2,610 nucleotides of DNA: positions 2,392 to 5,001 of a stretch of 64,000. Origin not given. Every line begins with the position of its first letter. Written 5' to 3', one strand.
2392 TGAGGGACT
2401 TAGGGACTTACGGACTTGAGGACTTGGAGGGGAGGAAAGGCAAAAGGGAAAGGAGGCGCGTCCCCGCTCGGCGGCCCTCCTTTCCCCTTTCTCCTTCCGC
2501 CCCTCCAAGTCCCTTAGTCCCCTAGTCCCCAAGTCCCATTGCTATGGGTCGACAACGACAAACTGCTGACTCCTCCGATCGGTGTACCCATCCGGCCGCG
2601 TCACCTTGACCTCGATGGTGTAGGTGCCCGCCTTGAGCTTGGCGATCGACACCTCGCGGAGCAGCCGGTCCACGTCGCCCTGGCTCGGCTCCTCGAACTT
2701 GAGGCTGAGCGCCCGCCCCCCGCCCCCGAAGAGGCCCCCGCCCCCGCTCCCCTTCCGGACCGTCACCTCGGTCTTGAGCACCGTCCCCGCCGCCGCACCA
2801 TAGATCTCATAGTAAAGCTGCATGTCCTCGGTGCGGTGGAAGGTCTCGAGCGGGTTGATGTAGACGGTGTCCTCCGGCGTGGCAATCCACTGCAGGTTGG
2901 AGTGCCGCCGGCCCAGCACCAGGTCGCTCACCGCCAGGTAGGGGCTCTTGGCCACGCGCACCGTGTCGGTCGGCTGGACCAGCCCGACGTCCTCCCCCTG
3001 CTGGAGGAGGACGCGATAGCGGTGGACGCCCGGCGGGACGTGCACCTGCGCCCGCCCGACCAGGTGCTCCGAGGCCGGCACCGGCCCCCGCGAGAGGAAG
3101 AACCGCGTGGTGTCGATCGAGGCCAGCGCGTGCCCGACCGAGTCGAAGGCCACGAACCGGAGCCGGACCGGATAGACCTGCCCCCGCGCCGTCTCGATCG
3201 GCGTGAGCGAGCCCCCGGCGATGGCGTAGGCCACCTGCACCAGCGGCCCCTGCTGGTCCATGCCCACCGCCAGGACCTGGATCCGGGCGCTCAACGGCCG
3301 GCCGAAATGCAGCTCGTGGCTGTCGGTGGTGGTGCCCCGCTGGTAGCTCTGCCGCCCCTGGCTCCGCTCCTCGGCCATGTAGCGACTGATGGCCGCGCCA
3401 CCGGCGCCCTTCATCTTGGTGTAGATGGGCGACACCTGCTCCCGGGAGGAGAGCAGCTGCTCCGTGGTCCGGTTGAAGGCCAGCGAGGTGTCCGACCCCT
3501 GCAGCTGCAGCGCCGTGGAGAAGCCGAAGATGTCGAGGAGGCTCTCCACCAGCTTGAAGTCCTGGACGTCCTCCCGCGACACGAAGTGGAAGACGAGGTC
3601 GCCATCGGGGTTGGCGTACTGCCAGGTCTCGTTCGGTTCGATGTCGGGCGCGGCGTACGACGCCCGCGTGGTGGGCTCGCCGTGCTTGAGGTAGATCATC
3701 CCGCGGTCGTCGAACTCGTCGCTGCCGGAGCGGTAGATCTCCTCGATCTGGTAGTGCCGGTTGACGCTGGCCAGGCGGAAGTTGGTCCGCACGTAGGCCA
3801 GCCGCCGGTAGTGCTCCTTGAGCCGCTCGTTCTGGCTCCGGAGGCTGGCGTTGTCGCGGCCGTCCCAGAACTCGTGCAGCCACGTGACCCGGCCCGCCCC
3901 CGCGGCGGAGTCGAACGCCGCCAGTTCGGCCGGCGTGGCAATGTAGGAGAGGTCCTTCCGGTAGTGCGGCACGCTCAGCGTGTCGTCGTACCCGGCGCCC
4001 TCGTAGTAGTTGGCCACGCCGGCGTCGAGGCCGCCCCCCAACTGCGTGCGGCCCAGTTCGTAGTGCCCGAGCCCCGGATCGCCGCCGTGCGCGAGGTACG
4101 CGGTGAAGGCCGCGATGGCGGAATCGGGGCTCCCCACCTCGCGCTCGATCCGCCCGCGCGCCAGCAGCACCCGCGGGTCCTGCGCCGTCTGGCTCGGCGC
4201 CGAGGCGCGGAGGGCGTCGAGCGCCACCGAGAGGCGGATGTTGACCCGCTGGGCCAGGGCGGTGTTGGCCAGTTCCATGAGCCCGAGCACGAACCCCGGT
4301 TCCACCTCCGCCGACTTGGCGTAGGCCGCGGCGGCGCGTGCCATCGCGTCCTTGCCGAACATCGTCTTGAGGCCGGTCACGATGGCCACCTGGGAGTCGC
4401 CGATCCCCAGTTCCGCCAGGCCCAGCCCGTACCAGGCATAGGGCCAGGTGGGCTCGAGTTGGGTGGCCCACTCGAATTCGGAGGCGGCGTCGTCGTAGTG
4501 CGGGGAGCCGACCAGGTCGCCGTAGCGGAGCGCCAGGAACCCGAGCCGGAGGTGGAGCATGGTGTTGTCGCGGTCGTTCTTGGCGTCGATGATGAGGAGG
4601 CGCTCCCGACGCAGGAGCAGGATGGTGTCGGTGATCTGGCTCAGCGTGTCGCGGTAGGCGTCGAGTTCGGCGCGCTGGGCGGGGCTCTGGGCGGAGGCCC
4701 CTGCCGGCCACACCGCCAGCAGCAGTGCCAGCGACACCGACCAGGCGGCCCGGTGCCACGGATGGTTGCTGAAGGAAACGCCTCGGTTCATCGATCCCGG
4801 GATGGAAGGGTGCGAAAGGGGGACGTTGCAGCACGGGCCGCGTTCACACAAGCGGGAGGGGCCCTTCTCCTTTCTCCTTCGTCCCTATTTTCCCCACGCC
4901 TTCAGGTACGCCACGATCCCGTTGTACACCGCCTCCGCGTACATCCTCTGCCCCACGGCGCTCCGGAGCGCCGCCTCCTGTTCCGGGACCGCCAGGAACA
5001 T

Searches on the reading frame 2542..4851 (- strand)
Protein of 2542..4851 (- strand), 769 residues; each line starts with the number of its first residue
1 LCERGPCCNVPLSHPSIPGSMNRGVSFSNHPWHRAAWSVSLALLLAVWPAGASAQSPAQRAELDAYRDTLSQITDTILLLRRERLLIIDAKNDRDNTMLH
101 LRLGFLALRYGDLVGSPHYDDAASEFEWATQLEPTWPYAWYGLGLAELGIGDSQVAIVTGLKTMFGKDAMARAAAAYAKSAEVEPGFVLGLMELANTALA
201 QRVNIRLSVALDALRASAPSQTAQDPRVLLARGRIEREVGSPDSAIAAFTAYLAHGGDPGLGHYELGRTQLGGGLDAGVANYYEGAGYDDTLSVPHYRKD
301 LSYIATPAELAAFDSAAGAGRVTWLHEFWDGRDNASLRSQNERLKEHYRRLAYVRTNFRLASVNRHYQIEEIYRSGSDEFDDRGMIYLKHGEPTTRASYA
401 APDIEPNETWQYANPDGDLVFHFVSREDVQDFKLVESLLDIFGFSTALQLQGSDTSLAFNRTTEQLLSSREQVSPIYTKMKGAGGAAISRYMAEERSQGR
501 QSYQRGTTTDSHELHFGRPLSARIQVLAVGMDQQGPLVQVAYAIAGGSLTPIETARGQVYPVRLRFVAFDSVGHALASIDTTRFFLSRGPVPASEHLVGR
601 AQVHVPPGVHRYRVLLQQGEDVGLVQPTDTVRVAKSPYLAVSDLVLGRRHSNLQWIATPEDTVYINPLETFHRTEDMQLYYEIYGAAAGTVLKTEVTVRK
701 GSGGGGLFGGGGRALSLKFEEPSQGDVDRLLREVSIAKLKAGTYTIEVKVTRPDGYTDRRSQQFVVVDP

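Call 25: search_protein_families(library=pfam, proteins=[window:2542-4851:-], max_evalue=0.001)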
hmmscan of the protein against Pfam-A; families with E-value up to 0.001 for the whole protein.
window:2542-4851:- (769 aa): 3 families
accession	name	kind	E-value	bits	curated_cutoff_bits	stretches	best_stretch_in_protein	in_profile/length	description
PF13432.12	TPR_16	-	1.2e-06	29.3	32.7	0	118-157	12-51/65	Tetratricopeptide repeat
PF13428.12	TPR_14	-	1.9e-05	25.3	23.5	0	226-268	1-43/44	Tetratricopeptide repeat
PF20094.4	GWxTD_dom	-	0.00079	19.7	26.9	0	293-430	29-149/172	GWxTD domain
